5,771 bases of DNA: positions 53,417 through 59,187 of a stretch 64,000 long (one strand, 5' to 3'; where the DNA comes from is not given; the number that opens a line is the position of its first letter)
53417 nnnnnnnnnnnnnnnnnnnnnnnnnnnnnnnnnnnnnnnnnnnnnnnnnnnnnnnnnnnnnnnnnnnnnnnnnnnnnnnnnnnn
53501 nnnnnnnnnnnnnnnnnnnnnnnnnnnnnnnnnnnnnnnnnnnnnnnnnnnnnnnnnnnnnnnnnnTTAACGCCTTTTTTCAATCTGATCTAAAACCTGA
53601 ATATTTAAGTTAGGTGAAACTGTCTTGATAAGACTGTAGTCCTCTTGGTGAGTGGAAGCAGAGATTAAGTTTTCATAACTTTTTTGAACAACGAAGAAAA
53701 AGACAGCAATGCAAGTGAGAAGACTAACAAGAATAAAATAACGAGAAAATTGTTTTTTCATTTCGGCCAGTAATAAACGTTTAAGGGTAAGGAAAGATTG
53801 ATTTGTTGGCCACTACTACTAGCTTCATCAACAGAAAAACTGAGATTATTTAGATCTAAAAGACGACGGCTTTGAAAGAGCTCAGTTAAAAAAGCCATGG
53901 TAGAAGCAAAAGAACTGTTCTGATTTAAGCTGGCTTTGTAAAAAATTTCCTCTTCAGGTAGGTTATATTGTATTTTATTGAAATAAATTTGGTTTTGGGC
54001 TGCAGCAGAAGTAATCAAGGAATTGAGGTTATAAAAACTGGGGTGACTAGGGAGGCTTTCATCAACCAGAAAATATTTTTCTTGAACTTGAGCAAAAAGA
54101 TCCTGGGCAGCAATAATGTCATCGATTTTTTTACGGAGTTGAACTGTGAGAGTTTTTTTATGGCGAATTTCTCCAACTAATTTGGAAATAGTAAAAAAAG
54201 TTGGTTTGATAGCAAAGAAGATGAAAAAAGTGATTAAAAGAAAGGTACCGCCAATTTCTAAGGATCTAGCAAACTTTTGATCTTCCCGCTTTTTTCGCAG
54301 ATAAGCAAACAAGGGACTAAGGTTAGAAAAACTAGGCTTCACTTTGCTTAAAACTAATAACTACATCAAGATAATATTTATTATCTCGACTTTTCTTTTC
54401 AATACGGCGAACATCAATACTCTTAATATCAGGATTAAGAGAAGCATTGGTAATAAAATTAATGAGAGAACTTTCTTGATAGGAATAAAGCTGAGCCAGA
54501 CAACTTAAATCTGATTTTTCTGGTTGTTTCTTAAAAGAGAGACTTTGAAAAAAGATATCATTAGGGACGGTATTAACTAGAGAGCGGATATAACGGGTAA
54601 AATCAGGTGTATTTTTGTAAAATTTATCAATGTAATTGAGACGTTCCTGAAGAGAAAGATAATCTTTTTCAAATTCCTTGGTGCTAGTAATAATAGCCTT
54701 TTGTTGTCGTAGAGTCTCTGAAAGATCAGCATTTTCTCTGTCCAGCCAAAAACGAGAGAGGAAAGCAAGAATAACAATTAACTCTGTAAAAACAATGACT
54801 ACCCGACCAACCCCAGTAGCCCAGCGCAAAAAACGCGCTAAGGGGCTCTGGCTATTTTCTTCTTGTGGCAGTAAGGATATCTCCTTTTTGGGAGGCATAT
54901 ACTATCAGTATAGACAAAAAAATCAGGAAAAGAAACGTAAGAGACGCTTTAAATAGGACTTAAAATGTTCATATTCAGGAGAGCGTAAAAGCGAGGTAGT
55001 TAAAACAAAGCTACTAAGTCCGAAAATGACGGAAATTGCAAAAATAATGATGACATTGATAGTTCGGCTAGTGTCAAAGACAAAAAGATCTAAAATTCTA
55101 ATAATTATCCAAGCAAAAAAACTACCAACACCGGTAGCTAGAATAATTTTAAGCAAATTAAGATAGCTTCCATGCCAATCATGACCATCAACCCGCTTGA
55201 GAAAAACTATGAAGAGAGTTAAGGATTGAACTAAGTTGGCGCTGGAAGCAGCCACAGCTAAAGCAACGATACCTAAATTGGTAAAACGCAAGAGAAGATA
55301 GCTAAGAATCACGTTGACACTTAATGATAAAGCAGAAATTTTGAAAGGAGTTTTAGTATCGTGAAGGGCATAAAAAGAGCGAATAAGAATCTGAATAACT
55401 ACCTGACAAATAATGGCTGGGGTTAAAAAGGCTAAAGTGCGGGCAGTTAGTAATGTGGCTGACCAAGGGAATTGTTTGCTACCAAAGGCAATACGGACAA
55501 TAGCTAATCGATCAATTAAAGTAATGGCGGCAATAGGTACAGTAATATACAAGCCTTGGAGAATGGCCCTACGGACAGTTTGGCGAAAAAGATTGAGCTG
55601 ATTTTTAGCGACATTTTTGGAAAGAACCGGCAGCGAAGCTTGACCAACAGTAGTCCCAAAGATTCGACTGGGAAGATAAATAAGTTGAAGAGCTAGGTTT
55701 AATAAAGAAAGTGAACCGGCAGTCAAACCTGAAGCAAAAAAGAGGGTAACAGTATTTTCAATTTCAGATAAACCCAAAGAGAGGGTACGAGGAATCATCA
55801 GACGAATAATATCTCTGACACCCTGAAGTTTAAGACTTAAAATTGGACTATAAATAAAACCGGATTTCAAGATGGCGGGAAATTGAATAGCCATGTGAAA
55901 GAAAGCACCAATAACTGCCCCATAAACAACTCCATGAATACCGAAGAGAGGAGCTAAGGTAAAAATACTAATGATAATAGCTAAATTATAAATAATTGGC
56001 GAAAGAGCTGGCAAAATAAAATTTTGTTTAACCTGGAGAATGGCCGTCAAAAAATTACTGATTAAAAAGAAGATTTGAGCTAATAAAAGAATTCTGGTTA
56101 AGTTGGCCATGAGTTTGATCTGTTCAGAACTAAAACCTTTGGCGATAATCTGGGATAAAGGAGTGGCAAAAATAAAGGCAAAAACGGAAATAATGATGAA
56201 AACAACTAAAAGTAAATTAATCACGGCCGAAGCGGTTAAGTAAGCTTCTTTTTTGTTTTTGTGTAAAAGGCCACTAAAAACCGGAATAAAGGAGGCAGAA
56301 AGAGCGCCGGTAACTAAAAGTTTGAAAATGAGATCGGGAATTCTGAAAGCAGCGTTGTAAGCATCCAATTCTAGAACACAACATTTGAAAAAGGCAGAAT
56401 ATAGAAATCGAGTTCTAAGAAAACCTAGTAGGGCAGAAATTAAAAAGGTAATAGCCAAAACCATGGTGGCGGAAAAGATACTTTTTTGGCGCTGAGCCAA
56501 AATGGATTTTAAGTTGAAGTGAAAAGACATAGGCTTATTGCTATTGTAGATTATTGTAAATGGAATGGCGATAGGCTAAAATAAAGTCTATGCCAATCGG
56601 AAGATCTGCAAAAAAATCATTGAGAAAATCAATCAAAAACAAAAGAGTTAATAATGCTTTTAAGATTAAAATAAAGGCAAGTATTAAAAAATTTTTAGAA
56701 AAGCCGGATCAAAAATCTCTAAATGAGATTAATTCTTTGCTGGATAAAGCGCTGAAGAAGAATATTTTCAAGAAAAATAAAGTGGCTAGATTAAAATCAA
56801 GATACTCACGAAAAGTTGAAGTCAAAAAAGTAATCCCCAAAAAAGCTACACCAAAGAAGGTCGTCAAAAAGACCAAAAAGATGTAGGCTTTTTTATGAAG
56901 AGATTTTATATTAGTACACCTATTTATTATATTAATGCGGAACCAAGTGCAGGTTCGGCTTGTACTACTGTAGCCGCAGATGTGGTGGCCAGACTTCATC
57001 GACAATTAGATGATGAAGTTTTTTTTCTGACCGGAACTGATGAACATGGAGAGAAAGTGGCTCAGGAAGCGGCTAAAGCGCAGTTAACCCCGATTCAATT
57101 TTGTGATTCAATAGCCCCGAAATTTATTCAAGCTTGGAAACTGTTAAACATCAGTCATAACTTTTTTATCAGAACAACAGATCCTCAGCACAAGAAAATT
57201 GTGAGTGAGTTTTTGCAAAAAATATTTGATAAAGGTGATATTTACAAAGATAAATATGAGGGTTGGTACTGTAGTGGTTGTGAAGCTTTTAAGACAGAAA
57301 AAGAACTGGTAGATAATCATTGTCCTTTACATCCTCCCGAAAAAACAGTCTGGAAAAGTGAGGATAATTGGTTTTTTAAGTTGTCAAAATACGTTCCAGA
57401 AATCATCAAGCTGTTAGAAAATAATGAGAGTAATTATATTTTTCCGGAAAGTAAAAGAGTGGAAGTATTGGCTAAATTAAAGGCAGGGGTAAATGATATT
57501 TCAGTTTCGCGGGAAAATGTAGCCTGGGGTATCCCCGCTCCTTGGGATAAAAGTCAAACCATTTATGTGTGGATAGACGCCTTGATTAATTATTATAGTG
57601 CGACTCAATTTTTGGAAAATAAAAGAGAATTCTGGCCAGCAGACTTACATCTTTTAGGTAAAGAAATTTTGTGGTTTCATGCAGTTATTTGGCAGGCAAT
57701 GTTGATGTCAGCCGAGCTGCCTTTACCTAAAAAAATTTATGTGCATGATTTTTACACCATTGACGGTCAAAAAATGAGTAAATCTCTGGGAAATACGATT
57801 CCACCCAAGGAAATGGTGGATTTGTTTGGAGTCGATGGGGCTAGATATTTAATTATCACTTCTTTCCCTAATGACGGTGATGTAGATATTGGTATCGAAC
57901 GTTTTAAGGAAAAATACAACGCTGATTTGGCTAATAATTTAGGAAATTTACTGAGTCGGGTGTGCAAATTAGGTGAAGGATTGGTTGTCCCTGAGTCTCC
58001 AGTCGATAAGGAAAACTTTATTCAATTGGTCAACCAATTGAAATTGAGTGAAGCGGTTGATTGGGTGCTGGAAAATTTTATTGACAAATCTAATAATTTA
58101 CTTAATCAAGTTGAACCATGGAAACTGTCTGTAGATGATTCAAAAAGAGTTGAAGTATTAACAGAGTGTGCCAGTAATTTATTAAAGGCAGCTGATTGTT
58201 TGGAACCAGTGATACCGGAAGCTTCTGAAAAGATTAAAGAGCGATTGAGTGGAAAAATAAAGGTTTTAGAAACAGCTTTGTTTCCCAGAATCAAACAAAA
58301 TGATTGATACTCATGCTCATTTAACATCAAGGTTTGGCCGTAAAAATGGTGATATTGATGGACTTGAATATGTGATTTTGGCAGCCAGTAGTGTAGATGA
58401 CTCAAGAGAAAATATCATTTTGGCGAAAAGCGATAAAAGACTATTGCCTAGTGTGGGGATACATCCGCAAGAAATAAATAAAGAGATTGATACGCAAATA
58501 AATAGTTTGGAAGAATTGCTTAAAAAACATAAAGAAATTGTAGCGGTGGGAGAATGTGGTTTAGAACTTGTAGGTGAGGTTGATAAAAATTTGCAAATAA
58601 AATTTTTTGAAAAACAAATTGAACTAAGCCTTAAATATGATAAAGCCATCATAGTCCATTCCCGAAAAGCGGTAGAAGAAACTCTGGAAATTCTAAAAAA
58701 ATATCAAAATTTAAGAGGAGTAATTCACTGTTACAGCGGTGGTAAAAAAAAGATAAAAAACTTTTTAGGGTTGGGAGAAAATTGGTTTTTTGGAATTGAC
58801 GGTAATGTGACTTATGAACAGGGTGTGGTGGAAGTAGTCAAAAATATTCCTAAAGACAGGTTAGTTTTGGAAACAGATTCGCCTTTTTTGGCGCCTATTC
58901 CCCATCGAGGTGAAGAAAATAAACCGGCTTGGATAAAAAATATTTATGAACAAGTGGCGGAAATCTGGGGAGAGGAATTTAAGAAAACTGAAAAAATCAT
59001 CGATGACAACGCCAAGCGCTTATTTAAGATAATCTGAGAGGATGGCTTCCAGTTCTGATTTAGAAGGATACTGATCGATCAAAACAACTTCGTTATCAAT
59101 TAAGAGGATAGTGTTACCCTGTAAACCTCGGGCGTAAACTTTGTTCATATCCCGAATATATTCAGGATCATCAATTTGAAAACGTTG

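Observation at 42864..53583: Candidate lipid-linked pentose glycosylation island (UbiA DPPR-synthase-like + PAP2 + GT-C paralogs + GT4 + methyltransferase) beside Pro/Thr-repeat surface proteins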

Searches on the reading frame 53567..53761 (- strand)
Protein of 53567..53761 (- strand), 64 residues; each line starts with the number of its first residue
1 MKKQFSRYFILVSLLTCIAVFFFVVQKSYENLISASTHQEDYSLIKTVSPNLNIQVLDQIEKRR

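Call 78: search_protein_families(library=pfam, proteins=[window:53567-53761:-], max_evalue=0.01)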
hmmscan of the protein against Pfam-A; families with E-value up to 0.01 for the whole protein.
window:53567-53761:- (64 aa): 0 families

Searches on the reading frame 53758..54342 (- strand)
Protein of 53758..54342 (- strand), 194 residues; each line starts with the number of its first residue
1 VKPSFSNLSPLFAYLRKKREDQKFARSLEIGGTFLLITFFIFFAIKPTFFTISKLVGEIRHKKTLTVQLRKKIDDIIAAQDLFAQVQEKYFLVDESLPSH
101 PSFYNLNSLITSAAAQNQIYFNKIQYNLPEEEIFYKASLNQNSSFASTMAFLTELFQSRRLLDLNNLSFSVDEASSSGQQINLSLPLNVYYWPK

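Call 27: search_protein_families(library=pfam, proteins=[window:53758-54342:-], max_evalue=0.01)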
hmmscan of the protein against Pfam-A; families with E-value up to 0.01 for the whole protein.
window:53758-54342:- (194 aa): 1 family
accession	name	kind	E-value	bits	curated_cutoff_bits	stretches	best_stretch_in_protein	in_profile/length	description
PF04350.18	PilO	-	0.00031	21.3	22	1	69-190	18-141/145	Pilus assembly protein, PilO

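Call 79: search_protein_families(library=ncbifam, proteins=[window:53758-54342:-], max_evalue=0.01)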
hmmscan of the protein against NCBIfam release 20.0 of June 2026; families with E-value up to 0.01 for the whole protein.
window:53758-54342:- (194 aa): 0 families

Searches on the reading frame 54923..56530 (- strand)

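Call 27: search_protein_families(library=pfam, proteins=[window:54923-56530:-], max_evalue=0.01)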
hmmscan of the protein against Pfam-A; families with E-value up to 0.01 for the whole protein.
window:54923-56530:- (535 aa): 2 families
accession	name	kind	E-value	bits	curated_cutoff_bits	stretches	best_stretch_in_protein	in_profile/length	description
PF03023.19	MurJ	-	3.7e-73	247.1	27.4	1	55-480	11-437/451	Lipid II flippase MurJ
PF01554.23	MatE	-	1.1e-08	35.4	24.9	2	258-412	12-161/161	MatE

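Call 79: search_protein_families(library=ncbifam, proteins=[window:54923-56530:-], max_evalue=0.01)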
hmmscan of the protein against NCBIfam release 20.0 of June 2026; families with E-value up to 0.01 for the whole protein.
window:54923-56530:- (535 aa): 2 families
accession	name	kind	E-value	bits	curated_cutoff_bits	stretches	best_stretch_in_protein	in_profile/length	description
TIGR01695.1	murJ_mviN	equivalog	7.7e-79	265.7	235.55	1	17-521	1-502/506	murein biosynthesis integral membrane protein MurJ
TIGR00797.1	matE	subfamily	3e-12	46.1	147.4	1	255-486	9-243/396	MATE family efflux transporter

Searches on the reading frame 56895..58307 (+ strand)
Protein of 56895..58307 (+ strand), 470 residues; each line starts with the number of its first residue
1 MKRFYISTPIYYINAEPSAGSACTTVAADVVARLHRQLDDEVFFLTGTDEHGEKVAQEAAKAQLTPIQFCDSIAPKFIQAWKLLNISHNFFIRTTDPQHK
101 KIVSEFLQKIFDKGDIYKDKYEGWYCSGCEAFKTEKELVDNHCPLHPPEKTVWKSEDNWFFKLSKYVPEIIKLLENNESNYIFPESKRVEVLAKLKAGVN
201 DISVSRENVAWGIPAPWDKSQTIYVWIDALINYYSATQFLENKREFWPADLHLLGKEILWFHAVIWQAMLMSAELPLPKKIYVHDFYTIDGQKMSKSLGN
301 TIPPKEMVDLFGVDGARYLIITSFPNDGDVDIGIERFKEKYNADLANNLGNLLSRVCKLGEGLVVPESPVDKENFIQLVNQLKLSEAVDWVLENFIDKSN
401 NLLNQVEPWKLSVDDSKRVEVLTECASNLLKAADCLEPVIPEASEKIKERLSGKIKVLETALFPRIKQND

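Call 78: search_protein_families(library=pfam, proteins=[window:56895-58307:+], max_evalue=0.01)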
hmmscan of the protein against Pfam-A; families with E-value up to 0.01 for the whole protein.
window:56895-58307:+ (470 aa): 4 families
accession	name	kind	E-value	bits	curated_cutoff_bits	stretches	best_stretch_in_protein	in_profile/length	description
PF09334.17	tRNA-synt_1g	-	3.3e-91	306.4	20.1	2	136-356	162-390/391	tRNA synthetases class I (M)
PF00133.28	tRNA-synt_1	-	5e-26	91.8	22.7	2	224-323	300-405/414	tRNA synthetases class I (I, L, M and V)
PF01406.26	tRNA-synt_1e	-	3.1e-11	43.6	27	2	250-322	209-282/301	tRNA synthetases class I (C) catalytic domain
PF19303.5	Anticodon_3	-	0.0056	17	23.5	0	399-452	48-102/152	Anticodon binding domain of methionyl tRNA ligase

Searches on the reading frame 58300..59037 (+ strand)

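Call 78: search_protein_families(library=pfam, proteins=[window:58300-59037:+], max_evalue=0.01)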
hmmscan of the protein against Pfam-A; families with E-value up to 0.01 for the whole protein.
window:58300-59037:+ (245 aa): 2 families
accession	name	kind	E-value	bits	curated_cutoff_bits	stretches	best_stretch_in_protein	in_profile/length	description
PF01026.27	TatD_DNase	-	5.9e-63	213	27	1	2-243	1-253/253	TatD related DNase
PF04909.20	Amidohydro_2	-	0.0015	18.8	26.4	0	122-243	189-288/289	Amidohydrolase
